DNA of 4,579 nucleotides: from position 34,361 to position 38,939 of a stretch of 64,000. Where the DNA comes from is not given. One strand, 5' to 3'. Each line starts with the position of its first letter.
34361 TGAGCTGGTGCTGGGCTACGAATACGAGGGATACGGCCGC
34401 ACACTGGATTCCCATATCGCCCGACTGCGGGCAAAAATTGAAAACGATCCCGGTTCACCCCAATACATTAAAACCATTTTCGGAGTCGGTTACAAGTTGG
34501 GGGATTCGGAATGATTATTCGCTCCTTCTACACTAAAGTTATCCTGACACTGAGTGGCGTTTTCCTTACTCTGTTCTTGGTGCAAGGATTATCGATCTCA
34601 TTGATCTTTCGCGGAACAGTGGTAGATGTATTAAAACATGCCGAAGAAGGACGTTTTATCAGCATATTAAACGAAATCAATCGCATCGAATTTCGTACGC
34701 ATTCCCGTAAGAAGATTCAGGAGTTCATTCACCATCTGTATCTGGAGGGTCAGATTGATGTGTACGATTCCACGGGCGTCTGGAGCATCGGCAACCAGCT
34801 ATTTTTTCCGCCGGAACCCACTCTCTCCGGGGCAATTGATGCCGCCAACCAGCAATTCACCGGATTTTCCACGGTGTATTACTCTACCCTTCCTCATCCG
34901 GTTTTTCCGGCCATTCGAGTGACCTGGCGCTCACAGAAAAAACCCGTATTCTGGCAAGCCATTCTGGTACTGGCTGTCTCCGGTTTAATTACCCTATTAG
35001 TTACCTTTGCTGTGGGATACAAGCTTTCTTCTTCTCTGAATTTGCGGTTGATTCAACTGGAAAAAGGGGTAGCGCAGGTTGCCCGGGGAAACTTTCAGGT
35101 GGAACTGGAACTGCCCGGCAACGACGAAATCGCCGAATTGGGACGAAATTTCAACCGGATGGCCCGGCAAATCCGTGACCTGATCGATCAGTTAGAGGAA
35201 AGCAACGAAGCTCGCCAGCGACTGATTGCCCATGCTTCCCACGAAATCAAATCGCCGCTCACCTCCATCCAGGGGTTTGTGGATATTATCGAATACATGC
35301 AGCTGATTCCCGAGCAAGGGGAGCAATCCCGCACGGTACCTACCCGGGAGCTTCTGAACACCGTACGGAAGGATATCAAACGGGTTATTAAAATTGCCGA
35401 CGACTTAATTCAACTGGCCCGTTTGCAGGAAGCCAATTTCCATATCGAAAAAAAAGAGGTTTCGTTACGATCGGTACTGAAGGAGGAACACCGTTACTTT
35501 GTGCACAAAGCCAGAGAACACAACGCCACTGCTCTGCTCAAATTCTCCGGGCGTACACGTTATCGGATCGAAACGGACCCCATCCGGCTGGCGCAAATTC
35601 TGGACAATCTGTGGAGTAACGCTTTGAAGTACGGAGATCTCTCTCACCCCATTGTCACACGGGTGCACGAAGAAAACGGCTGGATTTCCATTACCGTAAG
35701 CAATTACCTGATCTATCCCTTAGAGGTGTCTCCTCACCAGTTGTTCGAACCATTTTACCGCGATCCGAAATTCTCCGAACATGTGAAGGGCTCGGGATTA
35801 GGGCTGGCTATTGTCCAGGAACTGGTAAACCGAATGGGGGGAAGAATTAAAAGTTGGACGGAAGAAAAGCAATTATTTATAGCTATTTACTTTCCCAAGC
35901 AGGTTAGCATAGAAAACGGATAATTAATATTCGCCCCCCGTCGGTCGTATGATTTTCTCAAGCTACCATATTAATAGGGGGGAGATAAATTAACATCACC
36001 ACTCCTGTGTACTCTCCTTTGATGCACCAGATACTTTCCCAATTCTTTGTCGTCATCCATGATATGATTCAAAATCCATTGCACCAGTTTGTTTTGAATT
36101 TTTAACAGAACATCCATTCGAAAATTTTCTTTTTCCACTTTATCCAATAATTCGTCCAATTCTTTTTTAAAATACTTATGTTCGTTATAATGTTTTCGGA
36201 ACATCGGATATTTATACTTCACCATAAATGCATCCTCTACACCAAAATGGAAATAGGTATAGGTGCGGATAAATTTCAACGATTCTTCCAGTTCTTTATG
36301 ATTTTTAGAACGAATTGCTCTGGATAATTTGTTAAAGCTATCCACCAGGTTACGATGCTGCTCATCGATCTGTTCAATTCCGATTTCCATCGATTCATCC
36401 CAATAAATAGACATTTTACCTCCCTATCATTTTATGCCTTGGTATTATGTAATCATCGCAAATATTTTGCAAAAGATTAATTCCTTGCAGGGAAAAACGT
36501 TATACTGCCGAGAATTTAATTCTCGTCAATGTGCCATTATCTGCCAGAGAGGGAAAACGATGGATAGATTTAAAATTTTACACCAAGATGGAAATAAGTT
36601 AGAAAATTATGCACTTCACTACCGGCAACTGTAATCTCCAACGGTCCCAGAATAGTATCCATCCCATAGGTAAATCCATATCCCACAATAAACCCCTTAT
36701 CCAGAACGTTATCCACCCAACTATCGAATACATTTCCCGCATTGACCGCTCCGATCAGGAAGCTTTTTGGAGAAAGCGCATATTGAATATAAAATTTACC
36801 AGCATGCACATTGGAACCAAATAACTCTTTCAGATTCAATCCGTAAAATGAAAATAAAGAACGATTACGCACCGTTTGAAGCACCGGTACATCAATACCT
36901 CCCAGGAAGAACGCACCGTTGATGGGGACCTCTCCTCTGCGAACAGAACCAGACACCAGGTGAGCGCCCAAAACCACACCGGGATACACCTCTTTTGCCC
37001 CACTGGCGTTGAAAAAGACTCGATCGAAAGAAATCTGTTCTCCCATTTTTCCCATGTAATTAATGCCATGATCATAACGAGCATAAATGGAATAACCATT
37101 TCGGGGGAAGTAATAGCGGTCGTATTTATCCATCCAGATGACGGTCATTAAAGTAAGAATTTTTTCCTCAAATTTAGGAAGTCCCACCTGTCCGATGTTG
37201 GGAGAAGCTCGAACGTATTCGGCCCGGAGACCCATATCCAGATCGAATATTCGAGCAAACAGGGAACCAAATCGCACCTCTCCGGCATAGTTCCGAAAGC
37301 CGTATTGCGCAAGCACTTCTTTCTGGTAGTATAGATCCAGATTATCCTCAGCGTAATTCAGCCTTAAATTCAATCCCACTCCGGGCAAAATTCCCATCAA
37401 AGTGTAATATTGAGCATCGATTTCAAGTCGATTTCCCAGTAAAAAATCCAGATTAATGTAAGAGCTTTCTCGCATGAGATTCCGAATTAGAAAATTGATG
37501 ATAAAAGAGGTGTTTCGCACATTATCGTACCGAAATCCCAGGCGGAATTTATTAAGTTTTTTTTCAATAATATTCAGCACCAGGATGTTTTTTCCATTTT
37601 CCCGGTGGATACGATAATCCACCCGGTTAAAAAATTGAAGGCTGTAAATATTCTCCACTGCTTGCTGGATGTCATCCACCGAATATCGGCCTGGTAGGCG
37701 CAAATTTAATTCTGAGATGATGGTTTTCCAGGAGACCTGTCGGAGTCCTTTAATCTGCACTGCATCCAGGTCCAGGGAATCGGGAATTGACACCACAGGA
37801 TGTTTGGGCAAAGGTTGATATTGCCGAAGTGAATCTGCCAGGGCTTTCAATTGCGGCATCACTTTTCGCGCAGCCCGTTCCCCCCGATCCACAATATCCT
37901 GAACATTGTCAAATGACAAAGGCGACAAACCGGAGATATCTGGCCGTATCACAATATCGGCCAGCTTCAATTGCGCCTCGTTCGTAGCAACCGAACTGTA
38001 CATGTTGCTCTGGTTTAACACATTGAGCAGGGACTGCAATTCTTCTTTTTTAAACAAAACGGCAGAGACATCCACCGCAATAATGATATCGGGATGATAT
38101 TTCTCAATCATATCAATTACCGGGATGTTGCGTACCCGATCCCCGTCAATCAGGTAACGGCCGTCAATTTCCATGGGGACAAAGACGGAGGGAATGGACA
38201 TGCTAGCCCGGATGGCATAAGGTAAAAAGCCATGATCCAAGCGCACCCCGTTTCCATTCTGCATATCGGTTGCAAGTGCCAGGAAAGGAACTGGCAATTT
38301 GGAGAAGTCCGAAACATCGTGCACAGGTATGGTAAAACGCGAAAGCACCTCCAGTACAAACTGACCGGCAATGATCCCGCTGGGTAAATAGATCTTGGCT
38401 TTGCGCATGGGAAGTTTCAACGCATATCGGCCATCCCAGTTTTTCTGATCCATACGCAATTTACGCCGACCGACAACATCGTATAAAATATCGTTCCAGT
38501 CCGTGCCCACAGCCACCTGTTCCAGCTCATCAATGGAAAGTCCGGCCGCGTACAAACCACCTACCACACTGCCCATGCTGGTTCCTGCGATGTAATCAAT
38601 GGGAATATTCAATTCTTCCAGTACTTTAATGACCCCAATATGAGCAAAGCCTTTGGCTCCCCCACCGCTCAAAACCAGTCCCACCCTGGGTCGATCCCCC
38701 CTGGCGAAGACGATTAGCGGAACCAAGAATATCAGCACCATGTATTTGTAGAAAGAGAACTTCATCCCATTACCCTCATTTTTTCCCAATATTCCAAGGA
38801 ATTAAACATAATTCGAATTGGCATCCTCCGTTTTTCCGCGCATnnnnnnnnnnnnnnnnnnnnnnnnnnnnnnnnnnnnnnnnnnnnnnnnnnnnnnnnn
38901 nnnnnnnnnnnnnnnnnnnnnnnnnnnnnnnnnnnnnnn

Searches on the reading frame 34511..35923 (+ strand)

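Call 58: search_protein_families(library=pfam, proteins=[window:34511-35923:+], max_evalue=0.0001)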
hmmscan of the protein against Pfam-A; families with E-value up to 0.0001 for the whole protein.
window:34511-35923:+ (470 aa): 3 families
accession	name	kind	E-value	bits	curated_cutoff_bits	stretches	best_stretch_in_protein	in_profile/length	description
PF02518.31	HATPase_c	-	4.2e-15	56.6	26.4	1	355-452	1-97/111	Histidine kinase-, DNA gyrase B-, and HSP90-like ATPase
PF00512.31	HisKA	-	2.7e-13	50.2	26.9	1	234-307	1-65/66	His Kinase A (phospho-acceptor) domain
PF00672.30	HAMP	-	2.1e-11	44.4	25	1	173-223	3-53/53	HAMP domain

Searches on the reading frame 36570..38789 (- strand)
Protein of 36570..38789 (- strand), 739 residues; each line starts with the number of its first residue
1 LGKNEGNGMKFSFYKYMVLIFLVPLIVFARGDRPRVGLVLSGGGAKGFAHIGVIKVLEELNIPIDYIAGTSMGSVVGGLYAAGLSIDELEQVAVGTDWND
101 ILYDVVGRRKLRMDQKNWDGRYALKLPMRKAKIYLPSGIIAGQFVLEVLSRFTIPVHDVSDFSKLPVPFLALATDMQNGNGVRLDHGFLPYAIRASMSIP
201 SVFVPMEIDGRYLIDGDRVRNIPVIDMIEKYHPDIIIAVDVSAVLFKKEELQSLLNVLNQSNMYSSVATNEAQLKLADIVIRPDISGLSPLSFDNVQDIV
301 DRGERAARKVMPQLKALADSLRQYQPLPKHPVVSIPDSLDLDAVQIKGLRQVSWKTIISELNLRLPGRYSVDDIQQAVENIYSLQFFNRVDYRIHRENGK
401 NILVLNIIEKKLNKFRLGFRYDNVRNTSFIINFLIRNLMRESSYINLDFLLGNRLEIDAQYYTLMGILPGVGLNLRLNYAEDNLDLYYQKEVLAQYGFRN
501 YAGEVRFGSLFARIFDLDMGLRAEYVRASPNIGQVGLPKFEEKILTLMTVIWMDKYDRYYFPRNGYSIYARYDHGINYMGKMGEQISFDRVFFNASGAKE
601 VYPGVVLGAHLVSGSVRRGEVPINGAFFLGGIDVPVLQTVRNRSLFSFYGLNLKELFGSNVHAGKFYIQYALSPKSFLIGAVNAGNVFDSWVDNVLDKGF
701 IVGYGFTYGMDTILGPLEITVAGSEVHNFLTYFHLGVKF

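Call 20: search_protein_families(library=pfam, proteins=[window:36570-38789:-], max_evalue=0.01)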
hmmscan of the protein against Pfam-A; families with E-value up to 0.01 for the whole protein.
window:36570-38789:- (739 aa): 4 families
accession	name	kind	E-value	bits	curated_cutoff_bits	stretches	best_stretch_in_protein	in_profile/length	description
PF01734.28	Patatin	-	3e-28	99.8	27.7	1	38-226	1-189/191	Patatin-like phospholipase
PF19143.6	Omp85_2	-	1.8e-23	83.9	23.1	1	403-739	3-351/351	OMP85 superfamily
PF01103.29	Omp85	-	4.4e-05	23.6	24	1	470-722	35-303/325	Omp85 superfamily domain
PF07244.20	POTRA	-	8.3e-05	23.7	21.3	1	343-409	5-78/79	Surface antigen variable number repeat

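Call 72: search_protein_families(library=padloc, proteins=[window:36570-38789:-], max_evalue=0.001)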
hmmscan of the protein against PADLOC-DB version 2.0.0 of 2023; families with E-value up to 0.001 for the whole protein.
window:36570-38789:- (739 aa): 2 families
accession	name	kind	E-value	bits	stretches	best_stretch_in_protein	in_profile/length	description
PDLC00755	Effector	-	4.5e-08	30.6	1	38-92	14-73/311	Phospholipase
PDLC00758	Effector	-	0.0005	17.5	0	38-91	9-68/331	Phospholipase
